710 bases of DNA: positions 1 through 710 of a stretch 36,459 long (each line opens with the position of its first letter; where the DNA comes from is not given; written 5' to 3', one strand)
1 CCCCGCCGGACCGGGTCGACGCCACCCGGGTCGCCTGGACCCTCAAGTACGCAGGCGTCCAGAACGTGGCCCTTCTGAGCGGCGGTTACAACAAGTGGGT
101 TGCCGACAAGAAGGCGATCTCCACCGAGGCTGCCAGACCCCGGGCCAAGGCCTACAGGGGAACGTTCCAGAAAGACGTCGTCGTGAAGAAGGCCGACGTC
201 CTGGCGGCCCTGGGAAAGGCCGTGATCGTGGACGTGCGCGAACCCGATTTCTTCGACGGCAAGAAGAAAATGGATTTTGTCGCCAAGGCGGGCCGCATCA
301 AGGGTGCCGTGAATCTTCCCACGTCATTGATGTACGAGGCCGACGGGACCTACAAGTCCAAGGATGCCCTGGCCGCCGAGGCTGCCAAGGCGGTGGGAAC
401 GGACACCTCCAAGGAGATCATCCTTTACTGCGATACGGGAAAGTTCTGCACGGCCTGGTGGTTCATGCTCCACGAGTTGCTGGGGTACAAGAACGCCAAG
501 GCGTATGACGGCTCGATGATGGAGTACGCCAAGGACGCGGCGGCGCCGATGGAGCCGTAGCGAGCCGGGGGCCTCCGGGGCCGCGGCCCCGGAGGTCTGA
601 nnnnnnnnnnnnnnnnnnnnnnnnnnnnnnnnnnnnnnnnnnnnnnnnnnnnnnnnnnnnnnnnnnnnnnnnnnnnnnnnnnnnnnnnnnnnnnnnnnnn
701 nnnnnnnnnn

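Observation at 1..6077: Rhodanese - heptahaem cytochrome - periplasmic rhodanese - CbcL-like module: a candidate quinol-linked extracytoplasmic sulfur redox pathway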

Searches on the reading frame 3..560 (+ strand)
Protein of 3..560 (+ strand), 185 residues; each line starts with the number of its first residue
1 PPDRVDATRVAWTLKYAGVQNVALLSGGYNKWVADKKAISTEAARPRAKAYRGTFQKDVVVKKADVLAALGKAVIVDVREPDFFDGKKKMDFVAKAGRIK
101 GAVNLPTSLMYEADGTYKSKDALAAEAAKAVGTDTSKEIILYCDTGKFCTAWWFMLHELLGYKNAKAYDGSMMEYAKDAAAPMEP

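Call 3: search_protein_families(library=pfam, proteins=[window:3-560:+], max_evalue=0.01)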
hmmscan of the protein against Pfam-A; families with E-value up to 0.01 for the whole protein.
window:3-560:+ (185 aa): 1 family
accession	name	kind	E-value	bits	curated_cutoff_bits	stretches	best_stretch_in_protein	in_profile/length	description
PF00581.25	Rhodanese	-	3.7e-21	75.9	22.2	2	69-177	8-101/102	Rhodanese-like domain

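Call 4: search_protein_families(library=ncbifam, proteins=[window:3-560:+], max_evalue=0.01)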
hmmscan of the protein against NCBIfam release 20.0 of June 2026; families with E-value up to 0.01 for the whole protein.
window:3-560:+ (185 aa): 7 families
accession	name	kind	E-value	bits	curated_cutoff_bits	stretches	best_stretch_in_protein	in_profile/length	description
NF008557.0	PRK11493.1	equivalog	1.2e-18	67.3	250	1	6-184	100-278/281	3-mercaptopyruvate sulfurtransferase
NF040901.1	SeO3_TeO2_ExtH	equivalog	4.7e-11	42.3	200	1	91-176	258-347/430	selenite/tellurite reduction operon rhodanese-like protein ExtH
NF006444.0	PRK08762.1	equivalog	0.00081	18.1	449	0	120-180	54-112/387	molybdopterin-synthase adenylyltransferase MoeB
NF033833.0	rhodan_ChrE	equivalog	0.0024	17.8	120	0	12-38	78-103/108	rhodanese family chromate resistance protein ChrE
NF041203.1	rhodanese_LYCAU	equivalog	0.0043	16.7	115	0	6-36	90-120/126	rhodanese-related (seleno)protein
NF045521.1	rhoda_near_glyco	subfamily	0.0072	16.1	145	0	130-177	64-110/144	rhodanese homology domain-containing protein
NF045694.1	seleno_TsoB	exception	0.0088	14.2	805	0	92-149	71-121/572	rhodanese/DsbD fusion-like selenoprotein TsoB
